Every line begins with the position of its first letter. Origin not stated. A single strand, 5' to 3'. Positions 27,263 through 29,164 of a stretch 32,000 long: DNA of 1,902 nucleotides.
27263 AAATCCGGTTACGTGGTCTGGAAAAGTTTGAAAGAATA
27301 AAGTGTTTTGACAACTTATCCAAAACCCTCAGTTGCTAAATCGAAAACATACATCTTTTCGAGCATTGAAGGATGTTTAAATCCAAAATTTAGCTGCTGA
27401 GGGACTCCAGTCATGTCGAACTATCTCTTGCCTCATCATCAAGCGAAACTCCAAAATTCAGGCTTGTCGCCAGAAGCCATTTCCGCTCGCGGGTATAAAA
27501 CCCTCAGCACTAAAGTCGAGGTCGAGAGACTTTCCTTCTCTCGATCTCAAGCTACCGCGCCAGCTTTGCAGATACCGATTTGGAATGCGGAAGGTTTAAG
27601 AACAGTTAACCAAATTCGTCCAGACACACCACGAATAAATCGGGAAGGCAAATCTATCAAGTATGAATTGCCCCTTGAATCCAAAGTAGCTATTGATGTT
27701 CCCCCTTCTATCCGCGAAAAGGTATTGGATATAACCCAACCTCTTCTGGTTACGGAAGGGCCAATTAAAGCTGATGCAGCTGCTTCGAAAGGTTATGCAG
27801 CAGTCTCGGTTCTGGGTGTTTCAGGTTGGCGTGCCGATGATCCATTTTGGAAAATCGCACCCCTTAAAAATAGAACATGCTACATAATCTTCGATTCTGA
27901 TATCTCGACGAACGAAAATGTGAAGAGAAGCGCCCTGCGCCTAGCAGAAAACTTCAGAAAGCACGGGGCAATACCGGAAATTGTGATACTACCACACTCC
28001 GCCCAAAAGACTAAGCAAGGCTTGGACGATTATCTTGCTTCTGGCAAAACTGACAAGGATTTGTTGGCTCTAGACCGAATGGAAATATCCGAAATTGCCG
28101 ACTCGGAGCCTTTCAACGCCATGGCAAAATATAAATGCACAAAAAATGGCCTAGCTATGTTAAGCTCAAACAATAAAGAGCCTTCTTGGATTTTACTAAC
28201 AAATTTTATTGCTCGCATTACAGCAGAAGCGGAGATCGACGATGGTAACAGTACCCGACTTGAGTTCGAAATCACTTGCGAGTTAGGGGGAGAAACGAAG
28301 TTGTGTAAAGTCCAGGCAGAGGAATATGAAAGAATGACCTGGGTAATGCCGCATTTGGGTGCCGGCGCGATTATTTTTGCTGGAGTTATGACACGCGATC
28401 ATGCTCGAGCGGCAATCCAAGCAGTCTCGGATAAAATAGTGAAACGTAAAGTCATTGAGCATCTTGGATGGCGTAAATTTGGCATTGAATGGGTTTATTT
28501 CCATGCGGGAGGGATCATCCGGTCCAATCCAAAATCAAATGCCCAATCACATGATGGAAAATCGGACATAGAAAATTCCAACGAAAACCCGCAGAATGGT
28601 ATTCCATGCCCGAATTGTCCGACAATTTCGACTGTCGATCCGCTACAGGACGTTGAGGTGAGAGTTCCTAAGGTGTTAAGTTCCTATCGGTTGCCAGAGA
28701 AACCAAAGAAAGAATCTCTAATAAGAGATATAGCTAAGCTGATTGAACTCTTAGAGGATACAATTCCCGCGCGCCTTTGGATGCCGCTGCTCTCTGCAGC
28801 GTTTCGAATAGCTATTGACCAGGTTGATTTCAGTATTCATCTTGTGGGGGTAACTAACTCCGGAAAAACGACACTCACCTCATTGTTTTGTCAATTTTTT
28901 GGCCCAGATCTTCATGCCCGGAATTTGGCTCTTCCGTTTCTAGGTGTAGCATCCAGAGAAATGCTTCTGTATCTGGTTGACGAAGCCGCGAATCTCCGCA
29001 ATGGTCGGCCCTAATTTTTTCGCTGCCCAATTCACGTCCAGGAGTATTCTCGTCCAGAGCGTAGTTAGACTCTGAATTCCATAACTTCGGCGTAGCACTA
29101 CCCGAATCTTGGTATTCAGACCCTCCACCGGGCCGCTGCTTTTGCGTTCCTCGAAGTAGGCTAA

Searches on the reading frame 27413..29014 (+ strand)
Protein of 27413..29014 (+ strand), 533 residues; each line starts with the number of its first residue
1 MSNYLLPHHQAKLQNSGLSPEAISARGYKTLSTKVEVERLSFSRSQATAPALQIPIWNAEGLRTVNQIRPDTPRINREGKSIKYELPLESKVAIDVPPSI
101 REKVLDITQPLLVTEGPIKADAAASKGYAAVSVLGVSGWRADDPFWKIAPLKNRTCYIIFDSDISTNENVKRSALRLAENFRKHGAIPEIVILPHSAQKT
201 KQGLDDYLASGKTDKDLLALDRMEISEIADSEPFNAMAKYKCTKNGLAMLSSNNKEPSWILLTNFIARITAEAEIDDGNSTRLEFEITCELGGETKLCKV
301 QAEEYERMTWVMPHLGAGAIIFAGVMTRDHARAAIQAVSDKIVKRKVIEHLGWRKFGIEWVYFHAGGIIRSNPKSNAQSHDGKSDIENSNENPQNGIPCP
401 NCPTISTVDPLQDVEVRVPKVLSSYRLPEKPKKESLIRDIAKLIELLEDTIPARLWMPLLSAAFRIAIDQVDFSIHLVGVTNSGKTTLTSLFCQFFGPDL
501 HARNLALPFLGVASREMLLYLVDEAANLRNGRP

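Call 11: search_protein_families(library=pfam, proteins=[window:27413-29014:+], max_evalue=0.01)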
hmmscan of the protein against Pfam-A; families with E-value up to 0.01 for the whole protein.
window:27413-29014:+ (533 aa): 1 family
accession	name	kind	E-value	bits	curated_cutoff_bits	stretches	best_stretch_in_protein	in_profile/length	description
PF12965.13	DUF3854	-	3.8e-13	49.9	23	1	108-210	10-125/130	Domain of unknown function (DUF3854)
